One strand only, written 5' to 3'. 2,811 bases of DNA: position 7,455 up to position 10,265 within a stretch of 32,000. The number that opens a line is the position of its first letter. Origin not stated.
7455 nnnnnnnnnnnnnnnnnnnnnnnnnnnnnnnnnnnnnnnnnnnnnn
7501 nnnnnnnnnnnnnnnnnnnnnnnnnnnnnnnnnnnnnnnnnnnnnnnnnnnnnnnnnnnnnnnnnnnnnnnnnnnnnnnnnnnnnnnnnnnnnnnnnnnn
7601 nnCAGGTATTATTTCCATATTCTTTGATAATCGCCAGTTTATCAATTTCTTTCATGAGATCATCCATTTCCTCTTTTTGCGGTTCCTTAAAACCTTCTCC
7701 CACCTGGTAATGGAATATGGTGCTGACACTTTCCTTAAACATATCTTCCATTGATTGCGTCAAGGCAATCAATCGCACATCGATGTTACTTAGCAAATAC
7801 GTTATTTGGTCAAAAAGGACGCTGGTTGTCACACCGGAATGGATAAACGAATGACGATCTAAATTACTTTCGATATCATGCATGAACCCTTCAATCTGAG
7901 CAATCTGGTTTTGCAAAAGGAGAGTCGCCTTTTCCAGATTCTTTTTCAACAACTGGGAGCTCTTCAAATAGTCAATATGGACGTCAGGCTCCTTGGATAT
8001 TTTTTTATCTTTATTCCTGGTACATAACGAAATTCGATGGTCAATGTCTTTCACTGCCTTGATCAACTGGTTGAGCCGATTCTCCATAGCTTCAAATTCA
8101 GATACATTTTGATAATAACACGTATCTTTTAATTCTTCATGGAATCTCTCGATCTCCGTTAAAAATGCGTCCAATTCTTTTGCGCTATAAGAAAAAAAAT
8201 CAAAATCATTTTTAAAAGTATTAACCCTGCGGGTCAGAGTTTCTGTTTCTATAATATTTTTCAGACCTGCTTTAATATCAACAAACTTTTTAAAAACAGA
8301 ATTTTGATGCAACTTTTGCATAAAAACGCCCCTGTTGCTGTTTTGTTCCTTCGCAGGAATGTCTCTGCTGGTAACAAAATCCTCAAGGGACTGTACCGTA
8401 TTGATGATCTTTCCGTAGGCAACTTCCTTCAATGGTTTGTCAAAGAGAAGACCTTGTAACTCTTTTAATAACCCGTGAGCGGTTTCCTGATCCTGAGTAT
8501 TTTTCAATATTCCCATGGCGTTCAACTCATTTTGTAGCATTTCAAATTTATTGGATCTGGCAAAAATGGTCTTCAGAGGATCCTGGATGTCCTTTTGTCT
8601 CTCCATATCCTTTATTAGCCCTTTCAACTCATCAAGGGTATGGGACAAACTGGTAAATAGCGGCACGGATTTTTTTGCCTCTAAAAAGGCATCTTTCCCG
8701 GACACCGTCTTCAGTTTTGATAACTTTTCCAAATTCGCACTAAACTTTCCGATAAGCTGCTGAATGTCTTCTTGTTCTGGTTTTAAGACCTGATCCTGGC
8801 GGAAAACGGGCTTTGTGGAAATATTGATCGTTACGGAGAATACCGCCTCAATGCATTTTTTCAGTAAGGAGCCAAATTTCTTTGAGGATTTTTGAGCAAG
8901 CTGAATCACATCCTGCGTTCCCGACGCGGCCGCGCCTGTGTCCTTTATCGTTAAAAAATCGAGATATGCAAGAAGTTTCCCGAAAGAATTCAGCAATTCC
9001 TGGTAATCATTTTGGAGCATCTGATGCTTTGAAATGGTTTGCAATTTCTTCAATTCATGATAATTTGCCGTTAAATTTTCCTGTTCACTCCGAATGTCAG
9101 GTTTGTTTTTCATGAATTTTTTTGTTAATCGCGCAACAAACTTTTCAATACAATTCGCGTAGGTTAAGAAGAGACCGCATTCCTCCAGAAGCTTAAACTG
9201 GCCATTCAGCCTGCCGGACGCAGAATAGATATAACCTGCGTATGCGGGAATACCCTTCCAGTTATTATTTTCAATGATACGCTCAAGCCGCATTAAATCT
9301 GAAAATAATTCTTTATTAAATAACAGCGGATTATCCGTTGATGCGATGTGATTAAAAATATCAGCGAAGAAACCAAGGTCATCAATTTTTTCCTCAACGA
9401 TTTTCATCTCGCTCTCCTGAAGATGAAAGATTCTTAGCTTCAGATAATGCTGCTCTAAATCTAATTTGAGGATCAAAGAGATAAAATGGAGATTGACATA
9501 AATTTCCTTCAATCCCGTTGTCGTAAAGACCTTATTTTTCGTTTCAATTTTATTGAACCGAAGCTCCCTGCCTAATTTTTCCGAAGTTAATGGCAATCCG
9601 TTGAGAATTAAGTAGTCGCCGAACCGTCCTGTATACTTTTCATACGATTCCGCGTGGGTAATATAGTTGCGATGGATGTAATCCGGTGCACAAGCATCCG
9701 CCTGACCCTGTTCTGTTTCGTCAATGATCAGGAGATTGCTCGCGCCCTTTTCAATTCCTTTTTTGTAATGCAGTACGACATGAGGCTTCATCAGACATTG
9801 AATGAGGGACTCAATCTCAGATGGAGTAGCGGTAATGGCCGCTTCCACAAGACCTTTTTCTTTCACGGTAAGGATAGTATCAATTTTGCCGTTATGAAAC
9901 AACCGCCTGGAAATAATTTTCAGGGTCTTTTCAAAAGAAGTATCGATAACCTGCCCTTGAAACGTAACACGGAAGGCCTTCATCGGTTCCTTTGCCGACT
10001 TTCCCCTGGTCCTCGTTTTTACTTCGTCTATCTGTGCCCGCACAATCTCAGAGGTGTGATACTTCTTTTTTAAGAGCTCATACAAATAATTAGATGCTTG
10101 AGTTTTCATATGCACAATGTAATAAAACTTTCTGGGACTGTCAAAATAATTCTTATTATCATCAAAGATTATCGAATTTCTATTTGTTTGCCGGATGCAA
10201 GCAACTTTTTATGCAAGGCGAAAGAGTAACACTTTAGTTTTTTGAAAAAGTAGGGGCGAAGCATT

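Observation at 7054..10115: AT-rich, translationally coupled two-gene orphan operon (837 aa + 182 aa) next to a MITE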

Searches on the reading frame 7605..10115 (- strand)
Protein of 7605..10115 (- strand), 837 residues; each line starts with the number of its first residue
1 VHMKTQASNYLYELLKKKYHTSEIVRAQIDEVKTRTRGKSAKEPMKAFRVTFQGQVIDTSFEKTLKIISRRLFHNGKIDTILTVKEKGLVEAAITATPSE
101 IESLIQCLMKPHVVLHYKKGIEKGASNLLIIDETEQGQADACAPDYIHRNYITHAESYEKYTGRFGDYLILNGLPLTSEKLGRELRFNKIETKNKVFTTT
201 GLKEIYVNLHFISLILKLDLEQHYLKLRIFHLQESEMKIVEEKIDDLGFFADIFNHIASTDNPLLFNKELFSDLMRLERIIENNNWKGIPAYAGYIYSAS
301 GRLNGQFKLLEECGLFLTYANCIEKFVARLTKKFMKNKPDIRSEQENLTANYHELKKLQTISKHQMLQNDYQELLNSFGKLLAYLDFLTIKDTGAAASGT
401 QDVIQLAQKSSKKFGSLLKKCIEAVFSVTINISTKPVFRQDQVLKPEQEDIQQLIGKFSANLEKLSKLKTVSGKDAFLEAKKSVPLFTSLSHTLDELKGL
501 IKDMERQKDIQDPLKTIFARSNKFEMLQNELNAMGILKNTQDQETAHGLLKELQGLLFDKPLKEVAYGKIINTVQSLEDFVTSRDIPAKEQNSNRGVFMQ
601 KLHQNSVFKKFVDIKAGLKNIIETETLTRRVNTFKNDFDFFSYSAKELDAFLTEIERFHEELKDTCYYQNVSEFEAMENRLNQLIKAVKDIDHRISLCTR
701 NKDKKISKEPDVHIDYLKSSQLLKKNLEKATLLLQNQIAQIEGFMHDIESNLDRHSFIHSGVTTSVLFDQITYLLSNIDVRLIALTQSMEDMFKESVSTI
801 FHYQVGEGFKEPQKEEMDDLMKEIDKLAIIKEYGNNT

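Call 3: search_protein_families(library=pfam, proteins=[window:7605-10115:-], max_evalue=1)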
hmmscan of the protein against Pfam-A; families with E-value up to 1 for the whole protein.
window:7605-10115:- (837 aa): 3 families
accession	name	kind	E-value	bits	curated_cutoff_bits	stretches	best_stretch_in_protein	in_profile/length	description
PF06133.16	Com_YlbF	-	0.075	14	23.9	1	600-691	10-99/105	Control of competence regulator ComK, YlbF/YmcA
PF12841.12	YvrJ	-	0.098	12.7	29.5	0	677-691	19-33/36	YvrJ protein family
PF17285.8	PRMT5_TIM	-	0.2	11.4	30.2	0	668-719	197-248/252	PRMT5 TIM barrel domain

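Call 4: search_protein_families(library=padloc, proteins=[window:7605-10115:-], max_evalue=1)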
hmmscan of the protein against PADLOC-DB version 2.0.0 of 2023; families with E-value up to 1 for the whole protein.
window:7605-10115:- (837 aa): 1 family
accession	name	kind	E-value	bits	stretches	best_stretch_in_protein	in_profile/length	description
PDLC04444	PDC-M13C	-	0.0035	15.6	0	5-29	52-76/76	-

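Call 5: search_protein_families(library=ncbifam, proteins=[window:7605-10115:-], max_evalue=1)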
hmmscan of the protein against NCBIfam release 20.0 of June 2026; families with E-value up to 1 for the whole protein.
window:7605-10115:- (837 aa): 1 family
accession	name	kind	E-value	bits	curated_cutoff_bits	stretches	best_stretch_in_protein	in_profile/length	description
NF041415.1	halo_CC_star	equivalog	0.01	16.1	55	0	652-687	4-39/55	halo-CC-star protein HcsS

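Call 9: find_homologous_proteins(query=window:7605-10115:-)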
Query window:7605-10115:- (837 aa): 84 proteins with E <= 0.001 among 8000 candidates.
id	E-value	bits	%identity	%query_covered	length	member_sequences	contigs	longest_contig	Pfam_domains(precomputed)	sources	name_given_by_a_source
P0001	0.0e+0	1827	100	100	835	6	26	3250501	-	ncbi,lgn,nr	ncbi:MAG: hypothetical protein DCC43_04090 [Candidatus Brocadia sp.]|nr:hypothetical protein [Candid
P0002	0.0e+0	1548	84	100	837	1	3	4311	-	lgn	-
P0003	0.0e+0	1500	82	100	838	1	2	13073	-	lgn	-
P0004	0.0e+0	1500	82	100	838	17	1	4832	-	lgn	-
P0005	0.0e+0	1493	81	100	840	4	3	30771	-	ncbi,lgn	-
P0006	0.0e+0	1490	82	99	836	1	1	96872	-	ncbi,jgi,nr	ncbi:MAG: hypothetical protein CV087_13490 [Candidatus Brocadia sp. WS118]|nr:MAG: hypothetical prot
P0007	0.0e+0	1385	77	100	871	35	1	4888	-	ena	-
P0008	0.0e+0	1361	76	99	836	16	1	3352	-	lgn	-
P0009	0.0e+0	1356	75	99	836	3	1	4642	-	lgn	-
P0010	0.0e+0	1291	72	99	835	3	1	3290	-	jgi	-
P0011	0.0e+0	1290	72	99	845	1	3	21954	-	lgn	-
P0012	0.0e+0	1251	70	99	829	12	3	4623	-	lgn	-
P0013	0.0e+0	1248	70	100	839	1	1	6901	-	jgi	jgi:hypothetical protein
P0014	0.0e+0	1243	70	99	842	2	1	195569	-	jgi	jgi:hypothetical protein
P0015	0.0e+0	1238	70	99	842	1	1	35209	-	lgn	-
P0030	0.0e+0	1174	66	100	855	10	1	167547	-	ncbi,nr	ncbi:MAG: hypothetical protein NG784_07065 [Candidatus Jettenia sp.]|nr:hypothetical protein [Candid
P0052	1.2e-294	998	57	99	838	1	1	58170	-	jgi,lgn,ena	-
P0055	4.6e-288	976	56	99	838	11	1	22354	-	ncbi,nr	ncbi:MAG: small soluble cyt c [Candidatus Brocadiaceae bacterium]|nr:small soluble cyt c [Candidatus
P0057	2.0e-281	954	55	100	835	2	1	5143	-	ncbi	-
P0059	3.5e-271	920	55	99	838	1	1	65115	-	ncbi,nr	ncbi:MAG: acylphosphatase [Candidatus Kuenenia sp.]|nr:acylphosphatase [Candidatus Kuenenia hertensi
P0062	1.8e-256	872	53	99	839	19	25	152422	-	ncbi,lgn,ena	-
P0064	9.5e-249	846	50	100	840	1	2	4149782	-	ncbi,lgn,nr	ncbi:MAG: hypothetical protein MRK01_05590 [Candidatus Scalindua sp.]|nr:hypothetical protein [Candi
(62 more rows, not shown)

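Call 12: find_encoding_contigs(protein=P0059, flank=8000, max_places=3)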
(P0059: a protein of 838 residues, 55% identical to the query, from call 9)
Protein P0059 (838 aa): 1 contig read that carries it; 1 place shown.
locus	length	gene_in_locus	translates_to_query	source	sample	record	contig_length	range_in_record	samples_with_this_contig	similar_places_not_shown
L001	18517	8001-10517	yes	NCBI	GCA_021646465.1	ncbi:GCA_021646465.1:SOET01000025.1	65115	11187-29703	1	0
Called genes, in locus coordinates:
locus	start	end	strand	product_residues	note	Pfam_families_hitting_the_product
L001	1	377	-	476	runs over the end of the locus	PF00206:Lyase_1, PF10415:FumaraseC_C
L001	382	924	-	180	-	PF13668:Ferritin_2 (faint), PF02915:Rubrerythrin, PF09537:DUF2383 (faint)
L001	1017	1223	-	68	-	-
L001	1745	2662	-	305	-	PF14338:Mrr_N, PF04471:Mrr_cat, PF22722:NA-iREase1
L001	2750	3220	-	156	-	PF00334:NDK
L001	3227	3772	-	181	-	PF14385:DUF4416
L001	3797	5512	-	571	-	PF00587:tRNA-synt_2b, PF04073:tRNA_edit, PF03129:HGTP_anticodon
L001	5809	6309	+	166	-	-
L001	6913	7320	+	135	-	PF01322:Cytochrom_C_2 (weak)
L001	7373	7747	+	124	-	PF13442:Cytochrome_CBB3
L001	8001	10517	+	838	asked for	-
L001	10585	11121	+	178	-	-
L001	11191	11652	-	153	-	PF27217:AF_0155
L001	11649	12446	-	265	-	PF01814:Hemerythrin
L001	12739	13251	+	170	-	PF01327:Pep_deformylase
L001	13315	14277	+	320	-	PF00551:Formyl_trans_N, PF02911:Formyl_trans_C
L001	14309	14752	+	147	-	PF01976:DUF116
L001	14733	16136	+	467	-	PF01029:NusB, PF22458:RsmF-B_ferredox, PF01209:Ubie_methyltran (weak), PF01728:FtsJ (weak), PF01189:Methyltr_RsmB-F, PF09445:Methyltransf_15 (faint), PF13649:Methyltransf_25 (weak), PF13847:Methyltransf_31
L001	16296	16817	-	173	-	PF18480:DUF5615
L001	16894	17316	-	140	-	PF01814:Hemerythrin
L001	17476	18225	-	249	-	-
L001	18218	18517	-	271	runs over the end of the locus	-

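Call 13: find_encoding_contigs(protein=P0064, flank=8000, max_places=3)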
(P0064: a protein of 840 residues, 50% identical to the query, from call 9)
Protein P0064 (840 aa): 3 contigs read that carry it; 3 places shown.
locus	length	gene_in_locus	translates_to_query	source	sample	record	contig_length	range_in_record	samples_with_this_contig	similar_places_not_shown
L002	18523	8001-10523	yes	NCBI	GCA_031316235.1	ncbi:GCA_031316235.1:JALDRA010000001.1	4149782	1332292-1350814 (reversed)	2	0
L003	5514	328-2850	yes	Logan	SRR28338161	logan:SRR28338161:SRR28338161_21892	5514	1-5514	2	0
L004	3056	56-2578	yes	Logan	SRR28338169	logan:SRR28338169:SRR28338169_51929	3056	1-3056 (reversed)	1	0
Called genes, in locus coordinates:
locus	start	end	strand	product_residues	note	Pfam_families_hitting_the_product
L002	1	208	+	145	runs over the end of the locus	PF02311:AraC_binding, PF07883:Cupin_2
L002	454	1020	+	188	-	-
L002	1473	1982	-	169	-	PF00210:Ferritin, PF02915:Rubrerythrin, PF05067:Mn_catalase (faint)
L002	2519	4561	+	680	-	PF17391:Urocanase_N, PF01175:Urocanase, PF17392:Urocanase_C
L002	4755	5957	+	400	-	PF07969:Amidohydro_3, PF01979:Amidohydro_1, PF07969:Amidohydro_3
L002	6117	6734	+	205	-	PF04961:FTCD_C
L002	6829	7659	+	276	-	PF00520:Ion_trans, PF07885:Ion_trans_2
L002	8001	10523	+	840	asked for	-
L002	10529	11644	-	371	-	PF04107:GCS2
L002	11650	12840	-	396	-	PF01546:Peptidase_M20, PF07687:M20_dimer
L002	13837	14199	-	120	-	-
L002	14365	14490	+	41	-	-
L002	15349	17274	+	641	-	PF00989:PAS (weak), PF13188:PAS_8 (faint), PF13426:PAS_9 (weak), PF00158:Sigma54_activat, PF14532:Sigma54_activ_2, PF07728:AAA_5 (weak), PF25601:AAA_lid_14, PF02954:HTH_8, +3 more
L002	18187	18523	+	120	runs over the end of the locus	PF00072:Response_reg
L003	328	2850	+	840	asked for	-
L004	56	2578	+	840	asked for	-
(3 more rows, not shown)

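Call 14: find_encoding_contigs(protein=P0030, flank=8000, max_places=3)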
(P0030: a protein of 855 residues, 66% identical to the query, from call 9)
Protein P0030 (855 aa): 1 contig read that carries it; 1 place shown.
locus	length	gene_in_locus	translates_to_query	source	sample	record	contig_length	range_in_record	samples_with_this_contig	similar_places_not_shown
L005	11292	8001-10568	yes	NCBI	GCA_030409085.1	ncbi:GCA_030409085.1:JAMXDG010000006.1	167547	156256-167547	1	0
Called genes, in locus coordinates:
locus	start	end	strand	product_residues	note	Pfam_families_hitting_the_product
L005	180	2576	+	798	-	PF13540:RCC1_2 (faint), PF25778:DUF7948, PF06739:SBBP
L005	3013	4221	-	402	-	PF06202:GDE_C, PF12899:Glyco_hydro_100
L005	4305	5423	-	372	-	PF04015:DUF362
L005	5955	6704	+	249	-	PF03372:Exo_endo_phos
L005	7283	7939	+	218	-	-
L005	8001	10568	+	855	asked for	-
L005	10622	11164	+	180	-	-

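Call 20: search_solved_structures(query=A1, max_evalue=1)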
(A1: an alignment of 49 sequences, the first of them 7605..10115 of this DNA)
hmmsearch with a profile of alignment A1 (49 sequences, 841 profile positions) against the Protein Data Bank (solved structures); distinct sequences matched with E-value up to 1: 1.
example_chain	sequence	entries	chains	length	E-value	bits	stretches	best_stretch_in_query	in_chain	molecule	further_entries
3j9o_A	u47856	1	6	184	0.017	16.3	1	484-543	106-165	Intracellular growth locus protein A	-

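Call 35: predict_structure(alignment_id=A1)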
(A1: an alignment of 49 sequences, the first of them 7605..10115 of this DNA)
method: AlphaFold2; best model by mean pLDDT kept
length: 837 residues; sequences in the alignment: 49
mean_pLDDT: 81.8   pTM: 0.67
mean pLDDT of the five models: 81.8, 80.8, 79.9, 79.4, 78.9
residues with pLDDT >= 90: 346; 70-90: 364; 50-70: 51; < 50: 76
segments of 3 or more residues with pLDDT < 50: 1-7, 187-192, 392-444, 587-595
pLDDT, mean of each block of 10 residues (from residue 1): 46 87 91 88 85 87 92 89 84 92 92 85 83 80 82 91 86 79 52 74 95 94 92 94 90 86 89 87 76 92 93 93 89 73 86 92 89 92 81 35 27 40 39 27 53 87 91 89 90 88 76 63 85 82 89 88 93 93 62 56 84 96 94 81 91 94 87 87 95 85 76 83 90 92 94 80 84 88 79 93 86 85 88 73
secondary structure, 60 per line:
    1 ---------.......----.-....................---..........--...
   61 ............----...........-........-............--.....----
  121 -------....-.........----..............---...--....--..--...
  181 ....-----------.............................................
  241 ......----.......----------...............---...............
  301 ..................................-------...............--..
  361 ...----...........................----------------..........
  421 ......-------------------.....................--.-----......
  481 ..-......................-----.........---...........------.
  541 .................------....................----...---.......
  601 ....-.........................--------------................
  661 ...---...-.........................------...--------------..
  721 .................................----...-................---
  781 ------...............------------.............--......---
elements in order (helices of 4 or more, strands of 3 or more residues): H10-16 H23-42 E46-55 H58-72 E77-84 E89-96 H98-109 E112-116 E128-131 H133-141 E146-159 E163-165 E168-171 H178-184 E196-198 H199-246 H251-257 H268-282 H286-334 H342-356 H359-363 H368-394 H411-426 H446-466 H476-482 H484-505 H511-519 H523-533 H540-557 H564-583 H594-604 H606-630 H645-663 H671-695 H719-753 E758-760 H762-777 H787-801 H814-826 E829-834

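Call 37: fold_search(model_id=the predicted structure, library=pdb)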
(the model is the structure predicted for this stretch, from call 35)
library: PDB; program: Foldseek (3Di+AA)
matches with E <= 10: 573; with E <= 0.001: 0
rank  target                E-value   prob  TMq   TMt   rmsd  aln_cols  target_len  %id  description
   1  8w20_A                7.2e-02  0.09  0.06  0.07  66.4       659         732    8  Umb1 umbrella toxin particle (released 2024-04-17)
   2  3ab2_H                2.2e-01  0.63  0.06  0.27   8.9       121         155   10  Crystal structure of aspartate kinase from Corynebacterium glutamicum in complex with threonine (released 2010-06-23)
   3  2dtj_B                2.4e-01  0.57  0.07  0.27   9.7       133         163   10  Crystal structure of regulatory subunit of aspartate kinase from Corynebacterium glutamicum (released 2007-05-01)
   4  5j4i_A                2.9e-01  0.07  0.07  0.11  35.2       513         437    9  Crystal Structure of the L-arginine/agmatine antiporter from E. coli at 2.2 Angstroem resolution (released 2016-08-31)
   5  3ab4_F                3.0e-01  0.66  0.07  0.30   8.5       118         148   11  Crystal structure of feedback inhibition resistant mutant of aspartate kinase from Corynebacterium glutamicum in compl (released 2010-06-23)
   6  6gz3_Ct               3.2e-01  0.54  0.06  0.06  15.4       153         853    9  tRNA translocation by the eukaryotic 80S ribosome and the impact of GTP hydrolysis, Translocation-intermediate-POST-1 (released 2018-12-05)
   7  4go7                  3.3e-01  0.63  0.07  0.29  10.3       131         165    9  The regulatory subunit of aspartate kinase in complex with threonine from Mycobacterium tuberculosis (released 2012-09-05)
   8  5yei_F                3.3e-01  0.54  0.07  0.29   9.2       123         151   12  Mechanistic insight into the regulation of Pseudomonas aeruginosa aspartate kinase (released 2018-08-29)
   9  7nyw_B                3.3e-01  0.08  0.08  0.08  34.8       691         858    9  Cryo-EM structure of the MukBEF-MatP-DNA head module (released 2021-07-07)
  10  3ab4_B                3.6e-01  0.51  0.07  0.28   9.1       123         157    9  Crystal structure of feedback inhibition resistant mutant of aspartate kinase from Corynebacterium glutamicum in compl (released 2010-06-23)
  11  2dtj_A                3.6e-01  0.51  0.07  0.27   9.2       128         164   11  Crystal structure of regulatory subunit of aspartate kinase from Corynebacterium glutamicum (released 2007-05-01)
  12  3c1n_D                4.0e-01  0.60  0.07  0.12   9.7       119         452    4  Crystal Structure of Allosteric Inhibition Threonine-sensitive Aspartokinase from Methanococcus jannaschii with L-thre (released 2008-03-25)
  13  7tfa_B                4.0e-01  0.20  0.08  0.13  14.2       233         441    9  P. polymyxa GS(12)-Q-GlnR peptide (released 2022-06-29)
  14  3s1t_A                4.1e-01  0.41  0.06  0.26   9.1       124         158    9  Structure of the regulatory domain of aspartokinase (Rv3709c; AK-beta) in complex with threonine from Mycobacterium tu (released 2012-06-13)
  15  9hhl_m                4.1e-01  0.04  0.07  0.08  53.0       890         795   11  Structure of Dynein-Dynactin-NuMA-LIS1 (released 2025-12-03)
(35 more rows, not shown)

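Call 38: search_protein_representatives(alignment_id=A1)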
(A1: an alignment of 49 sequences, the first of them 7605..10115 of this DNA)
Query: 49 sequences, 841 profile positions. Proteins with E-value up to 0.001 (for the whole library): 20; up to 1e-10: 16; up to 1e-30: 11. The best 20 are listed.
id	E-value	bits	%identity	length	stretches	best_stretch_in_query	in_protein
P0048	0.0e+00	1371.1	-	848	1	1-840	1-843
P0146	6.0e-221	752.2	-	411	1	1-408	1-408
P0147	3.7e-84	299.7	-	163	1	226-388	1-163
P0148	4.1e-78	279.7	-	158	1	1-158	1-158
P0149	1.7e-71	257.8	-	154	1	687-839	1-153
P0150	2.4e-70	254.0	-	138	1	240-372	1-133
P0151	1.3e-63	231.7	-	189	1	389-568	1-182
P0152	2.4e-41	158.1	-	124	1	335-456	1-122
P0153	5.6e-35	137.0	-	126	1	2-93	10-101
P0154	2.8e-34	134.7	-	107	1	603-703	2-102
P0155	9.0e-31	123.1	-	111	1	540-645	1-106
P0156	1.8e-29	118.7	-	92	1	3-80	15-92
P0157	1.1e-22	96.3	-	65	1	1-64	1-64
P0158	3.5e-21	91.4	-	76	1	336-404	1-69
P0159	1.4e-20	89.4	-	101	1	507-596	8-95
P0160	3.0e-12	61.8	-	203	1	23-160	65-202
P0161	1.6e-07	46.2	-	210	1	42-158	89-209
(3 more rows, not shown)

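Call 41: find_encoding_contigs(protein=P0160, flank=8000, max_places=3)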
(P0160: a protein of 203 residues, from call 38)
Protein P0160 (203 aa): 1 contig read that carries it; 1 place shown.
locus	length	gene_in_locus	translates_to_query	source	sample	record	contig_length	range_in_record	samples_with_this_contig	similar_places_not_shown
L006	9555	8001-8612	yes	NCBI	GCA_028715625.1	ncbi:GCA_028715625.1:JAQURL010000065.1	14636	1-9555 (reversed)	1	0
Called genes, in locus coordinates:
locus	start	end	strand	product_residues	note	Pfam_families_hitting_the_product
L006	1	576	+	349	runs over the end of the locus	PF01370:Epimerase, PF04321:RmlD_sub_bind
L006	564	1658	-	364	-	-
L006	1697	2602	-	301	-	PF13354:Beta-lactamase2, PF00768:Peptidase_S11 (faint), PF00905:Transpeptidase (faint)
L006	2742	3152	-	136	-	-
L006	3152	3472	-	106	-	-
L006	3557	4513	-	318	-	-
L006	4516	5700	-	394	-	-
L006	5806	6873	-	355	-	PF04055:Radical_SAM, PF13353:Fer4_12 (weak)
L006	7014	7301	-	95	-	-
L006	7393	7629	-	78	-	PF12675:DUF3795 (weak)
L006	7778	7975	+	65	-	PF10543:ORF6N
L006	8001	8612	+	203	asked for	-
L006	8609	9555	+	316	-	PF00459:Inositol_P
